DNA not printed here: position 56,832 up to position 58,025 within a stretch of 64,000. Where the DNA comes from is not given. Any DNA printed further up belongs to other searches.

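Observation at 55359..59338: Pho-box-centred divergent module: PlcP-like metallophosphoesterase, DAG glycosyltransferase and membrane protein on one side, alpha-oxoamine synthase on the other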

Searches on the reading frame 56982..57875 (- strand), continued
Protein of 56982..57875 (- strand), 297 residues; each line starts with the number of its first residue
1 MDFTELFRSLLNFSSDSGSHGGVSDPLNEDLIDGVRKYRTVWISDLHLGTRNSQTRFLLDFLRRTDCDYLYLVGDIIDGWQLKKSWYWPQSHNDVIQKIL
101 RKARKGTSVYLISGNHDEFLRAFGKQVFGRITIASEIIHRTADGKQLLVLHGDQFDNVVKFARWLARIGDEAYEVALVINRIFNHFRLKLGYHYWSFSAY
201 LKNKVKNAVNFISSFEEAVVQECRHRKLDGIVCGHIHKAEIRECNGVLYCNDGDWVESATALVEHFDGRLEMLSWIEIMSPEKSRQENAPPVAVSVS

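Call 73: search_protein_families(library=ncbifam, alignment_id=A3, max_evalue=0.001)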
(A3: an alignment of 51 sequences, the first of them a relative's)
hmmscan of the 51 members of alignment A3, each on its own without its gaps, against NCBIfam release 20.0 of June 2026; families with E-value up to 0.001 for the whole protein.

A. member 1, P0244 (349 aa): 1 family
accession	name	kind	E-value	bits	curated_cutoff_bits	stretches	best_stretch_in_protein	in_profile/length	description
NF040504.1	resist_ArsN1b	equivalog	0.00059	19.7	210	0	95-156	84-143/159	arsinothricin resistance N-acetyltransferase ArsN1 family B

B. families by the number of members that match (of 51 scanned): 9 families
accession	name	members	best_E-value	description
TIGR03448.1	mycothiol_MshD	4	7.8e-05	mycothiol synthase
NF040504.1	resist_ArsN1b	3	0.00019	arsinothricin resistance N-acetyltransferase ArsN1 family B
TIGR02406.1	ectoine_EctA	2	2.1e-07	diaminobutyrate acetyltransferase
TIGR01575.1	rimI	1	5.1e-07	ribosomal protein S18-alanine N-acetyltransferase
NF000010.1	AAC_2p_Ib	1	1.4e-05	aminoglycoside N-acetyltransferase AAC(2')-Ib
NF000485.1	TlmB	1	9.9e-05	bleomycin family antibiotic N-acetyltransferase TlmB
TIGR00856.1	pyrC_dimer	1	0.00034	dihydroorotase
NF011709.0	PRK15130.1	1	0.00039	spermidine N1-acetyltransferase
NF040503.1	resist_ArsN1a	1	0.0005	arsinothricin resistance N-acetyltransferase ArsN1 family A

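Call 74: search_solved_structures(query=A3, max_evalue=1)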
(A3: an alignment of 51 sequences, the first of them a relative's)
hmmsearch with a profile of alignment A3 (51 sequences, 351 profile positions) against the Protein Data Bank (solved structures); distinct sequences matched with E-value up to 1: 117 (the best 60 are shown).
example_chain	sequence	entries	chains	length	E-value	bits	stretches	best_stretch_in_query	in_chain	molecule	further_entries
1yr0_A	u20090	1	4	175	4.1e-07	32.3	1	94-154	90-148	phosphinothricin acetyltransferase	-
8fv0_C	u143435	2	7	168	7.6e-06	28.2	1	90-163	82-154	Diamine N-acetyltransferase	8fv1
3dr6_A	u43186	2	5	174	1.4e-05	27.3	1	93-154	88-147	yncA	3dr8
5ix3_A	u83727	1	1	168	4e-05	25.8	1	90-163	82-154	Diamine N-acetyltransferase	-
2bl1_A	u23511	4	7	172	4.5e-05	25.6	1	94-153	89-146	PUTATIVE PHOSPHINOTHRICIN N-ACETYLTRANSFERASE PA4866 | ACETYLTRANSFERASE PA4866 FROM P. AERUGINOSA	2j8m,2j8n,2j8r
1yvo_A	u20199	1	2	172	4.5e-05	25.6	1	94-153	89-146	conserved hypothetical protein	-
6vr2_A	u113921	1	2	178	0.00012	24.2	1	51-116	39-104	Aminoglycoside 2'-N-acetyltransferase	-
6vou_A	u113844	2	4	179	0.00012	24.2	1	51-116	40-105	Aminoglycoside 2'-N-acetyltransferase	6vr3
6vta_A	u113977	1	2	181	0.00013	24.2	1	51-116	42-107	Aminoglycoside 2'-N-acetyltransferase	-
7jzs_A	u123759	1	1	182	0.00013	24.1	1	51-116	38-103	Aminoglycoside 2'-N-acetyltransferase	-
5us1_A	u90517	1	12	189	0.00013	24.1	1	51-116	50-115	Aminoglycoside 2'-N-acetyltransferase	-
4mbu_A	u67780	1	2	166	0.00014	24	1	53-155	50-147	Similar to N-acetyltransferase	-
4j3g_A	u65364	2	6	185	0.00021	23.4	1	94-155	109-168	GCN5-related N-acetyltransferase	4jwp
7l1k_A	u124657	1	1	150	0.00024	23.2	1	53-150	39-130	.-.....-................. 30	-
2g3a_A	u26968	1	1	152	0.00029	23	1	82-152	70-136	acetyltransferase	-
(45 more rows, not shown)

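Call 76: fold_search(model_id=the predicted structure, library=pdb)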
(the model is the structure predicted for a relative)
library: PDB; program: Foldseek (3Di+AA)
matches with E <= 10: 35; with E <= 0.001: 0
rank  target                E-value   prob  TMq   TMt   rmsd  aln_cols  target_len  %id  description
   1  1yew_C                8.7e-01  0.21  0.31  0.26  11.0       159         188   14  Crystal structure of particulate methane monooxygenase (released 2005-02-08)
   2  6uvr_A                9.1e-01  0.14  0.26  0.25  14.4       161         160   10  Human Connexin-26 (Neutral pH open conformation) (released 2020-04-29)
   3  3rkh_A                1.9e+00  0.04  0.14  0.07  15.3       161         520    9  Structure of the Thioalkalivibrio nitratireducens cytochrome c nitrite reductase in a complex with nitrite (full occup (released 2011-06-15)
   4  3sxq_B                2.3e+00  0.06  0.16  0.06  15.6       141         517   10  Structure of a hexameric multiheme c nitrite reductase from the extremophile bacterium Thiolkalivibrio paradoxus (released 2012-09-26)
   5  5ys8_B                2.7e+00  0.18  0.27  0.23   8.2       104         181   17  2.8 angstrom crystal structure of Succinate-Acetate Permease from Citrobacter koseri (released 2018-11-21)
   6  3rgb_C                2.7e+00  0.06  0.23  0.18  12.1       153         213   15  Crystal structure of particulate methane monooxygenase from Methylococcus capsulatus (Bath) (released 2011-11-23)
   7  9fau_L                4.3e+00  0.10  0.32  0.26  14.0       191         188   10  CryoEM structure of human full-length beta3gamma2 GABA(A) receptor in complex with GARLH4, the TMD of Neuroligin2 and  (released 2025-07-02)
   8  7yzy_C                4.3e+00  0.06  0.25  0.18  11.8       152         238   14  pMMO structure from native membranes by cryoET and STA (released 2022-08-10)
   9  6sss_D                4.5e+00  0.04  0.18  0.19  12.0       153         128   12  Crystal structure of Human Microsomal Glutathione S-Transferase 2 (released 2021-02-03)
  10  1x90_A                5.5e+00  0.07  0.22  0.21  14.7       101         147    7  Crystal structure of mutant form B of a pectin methylesterase inhibitor from Arabidopsis (released 2004-12-28)
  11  9fax_I                5.8e+00  0.20  0.34  0.27   7.2       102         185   12  CryoEM structure of human full-length beta3gamma2 GABA(A) receptor in complex with Megabody25, doubly occupied GARLH4  (released 2025-07-02)
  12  6tp3_B                5.8e+00  0.06  0.25  0.13  15.4       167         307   11  Crystal structure of the Orexin-1 receptor in complex with daridorexant (released 2020-01-01)
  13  8vt9_A                5.8e+00  0.06  0.28  0.13  15.7       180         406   12  WT SthK in the presence of PIP2 and cAMP (released 2024-09-25)
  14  4cfn_B                6.1e+00  0.04  0.17  0.12  12.4        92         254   11  Structure-based design of C8-substituted O6-cyclohexylmethoxyguanine CDK1 and 2 inhibitors. (released 2013-12-18)
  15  6sss_F                6.1e+00  0.03  0.19  0.20  12.0       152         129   11  Crystal structure of Human Microsomal Glutathione S-Transferase 2 (released 2021-02-03)
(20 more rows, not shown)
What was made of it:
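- Tried and rejected: Foldseek against PDB found nothing for the membrane protein, best E 0.87 (call 76).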

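Call 85: predict_structure(alignment_id=A4)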
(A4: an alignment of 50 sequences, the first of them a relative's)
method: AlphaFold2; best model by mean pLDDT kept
length: 349 residues; sequences in the alignment: 50
mean_pLDDT: 94.1   pTM: 0.90
mean pLDDT of the five models: 94.1, 94.1, 94.0, 92.8, 92.8
residues with pLDDT >= 90: 318; 70-90: 21; 50-70: 2; < 50: 8
segments of 3 or more residues with pLDDT < 50: 4-9
pLDDT, mean of each block of 10 residues (from residue 1): 46 92 97 93 95 92 97 96 96 96 95 94 94 95 98 97 98 98 97 96 97 98 96 91 94 97 97 97 98 97 94 90 96 95 94
secondary structure, 60 per line:
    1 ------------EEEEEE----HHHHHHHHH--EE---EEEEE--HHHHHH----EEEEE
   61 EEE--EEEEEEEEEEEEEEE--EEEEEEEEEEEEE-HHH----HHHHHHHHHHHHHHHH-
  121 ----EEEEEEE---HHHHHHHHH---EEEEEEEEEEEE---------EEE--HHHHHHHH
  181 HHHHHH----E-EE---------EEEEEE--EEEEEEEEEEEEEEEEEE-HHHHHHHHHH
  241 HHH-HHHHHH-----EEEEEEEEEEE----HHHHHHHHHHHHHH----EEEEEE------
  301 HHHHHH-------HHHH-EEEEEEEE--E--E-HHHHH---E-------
elements in order: E13-18 H23-31 E39-43 H46-51 E56-63 E66-80 E83-95 H104-119 E125-131 H135-143 E147-158 E168-170 H173-186 E204-209 E212-229 H231-243 H245-250 E256-266 H271-284 E289-294 H301-306 H314-317 E319-326 H334-338

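Call 89: fold_search(model_id=the predicted structure, library=pdb)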
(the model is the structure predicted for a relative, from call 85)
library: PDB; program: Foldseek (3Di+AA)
matches with E <= 10: 1368; with E <= 0.001: 618
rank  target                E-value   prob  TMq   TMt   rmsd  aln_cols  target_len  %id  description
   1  7owp_A                6.8e-14  1.00  0.64  0.57   6.9       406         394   10  HsNMT1 in complex with both MyrCoA and ACE-G-(L-ORN)SFSKPR (released 2022-12-21)
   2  8fi4                  6.8e-14  1.00  0.62  0.54   6.6       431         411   10  Crystal Structure of Glycylpeptide N-tetradecanoyltransferase (N-myristoyl transferase) (NMT) from Leishmania major Frie (released 2022-12-28)
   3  7rk3_A                7.2e-14  1.00  0.64  0.63   7.2       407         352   10  Crystal structure of human N-myristoyltransferase 1 fragment (residues 109-496) bound to diacylated human Arf6 octapep (released 2022-07-27)
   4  6skj_B                1.2e-13  1.00  0.63  0.57   6.9       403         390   11  DeltaC2 C-terminal truncation of HsNMT1 in complex with MyrCoA and GNCFSKPR substrates (released 2020-03-18)
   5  5uut_B                1.8e-13  1.00  0.64  0.60   6.7       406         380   10  N-myristoyltransferase 1 (NMT) bound to myristoyl-CoA (released 2018-01-17)
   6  3jtk_B                1.9e-13  1.00  0.62  0.58   6.8       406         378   10  Crystal Structure of human type-I N-myristoyltransferase with bound myristoyl-CoA and inhibitor DDD90055 (released 2009-09-22)
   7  6gnv                  2.1e-13  1.00  0.61  0.53   6.6       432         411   13  Crystal Structure of Leishmania major N-Myristoyltransferase (NMT) With Bound Myristoyl-CoA and a isopropyl methyl indol (released 2018-10-10)
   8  3iwe_B                2.4e-13  1.00  0.62  0.57   7.0       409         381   11  Crystal Structure of human type-I N-myristoyltransferase with bound myristoyl-CoA and inhibitor DDD85646 (released 2009-09-15)
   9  6pav_B                2.6e-13  1.00  0.62  0.58   7.4       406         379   10  Structure of Human NMT1 with products CoA and myristoyl-lysine peptide with acetylated N-terminus (released 2020-03-11)
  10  7owr_A                2.7e-13  1.00  0.62  0.57   7.0       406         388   10  HsNMT1 in complex with both MyrCoA and peptide GGKSFSKPR (released 2022-12-21)
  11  5o9s_B                3.9e-13  1.00  0.65  0.60   6.6       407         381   10  HsNMT1 in complex with CoA and Myristoylated-GKSNSKLK octapeptide (released 2018-06-27)
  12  7owq_A                4.4e-13  1.00  0.65  0.59   6.8       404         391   10  HsNMT1 in complex with both MyrCoA and peptide N-Methylated-GNCFSKPR (released 2022-12-21)
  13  3iu1_A                5.0e-13  1.00  0.64  0.60   6.8       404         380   11  Crystal Structure of human type-I N-myristoyltransferase with bound myristoyl-CoA (released 2009-09-15)
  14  6ehj_B                5.0e-13  1.00  0.63  0.59   7.0       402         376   11  Human N-myristoyltransferase (NMT1) with Myristoyl-CoA and peptide bound (released 2019-03-27)
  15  8fi5                  5.3e-13  1.00  0.61  0.53   6.6       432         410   13  Crystal Structure of Glycylpeptide N-tetradecanoyltransferase (N-myristoyl transferase) (NMT) from Leishmania major Frie (released 2022-12-28)
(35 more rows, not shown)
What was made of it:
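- The GNAT model has an NMT-like fold, and NMT uses long-chain acyl-CoA (call 89). The GNAT model is NMT-like, and NMT acylates protein N-termini (call 89).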

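Call 99: search_protein_families(library=pfam, alignment_id=A2, max_evalue=0.01)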
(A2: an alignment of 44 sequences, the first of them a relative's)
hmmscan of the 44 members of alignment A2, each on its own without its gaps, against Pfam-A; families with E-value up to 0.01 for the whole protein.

A. member 1, P0243 (146 aa): 1 family
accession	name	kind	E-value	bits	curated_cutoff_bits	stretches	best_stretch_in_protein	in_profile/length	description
PF06168.16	DUF981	-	0.0044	17.5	29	1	5-101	82-174/186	Protein of unknown function (DUF981)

B. families by the number of members that match (of 44 scanned): 1 family
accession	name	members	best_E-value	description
PF06168.16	DUF981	1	0.0044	Protein of unknown function (DUF981)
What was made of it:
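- Tried and rejected: The weak DUF981 hit of the membrane protein was rejected as chance: 1 of 44 family members, below the gathering score (call 99).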
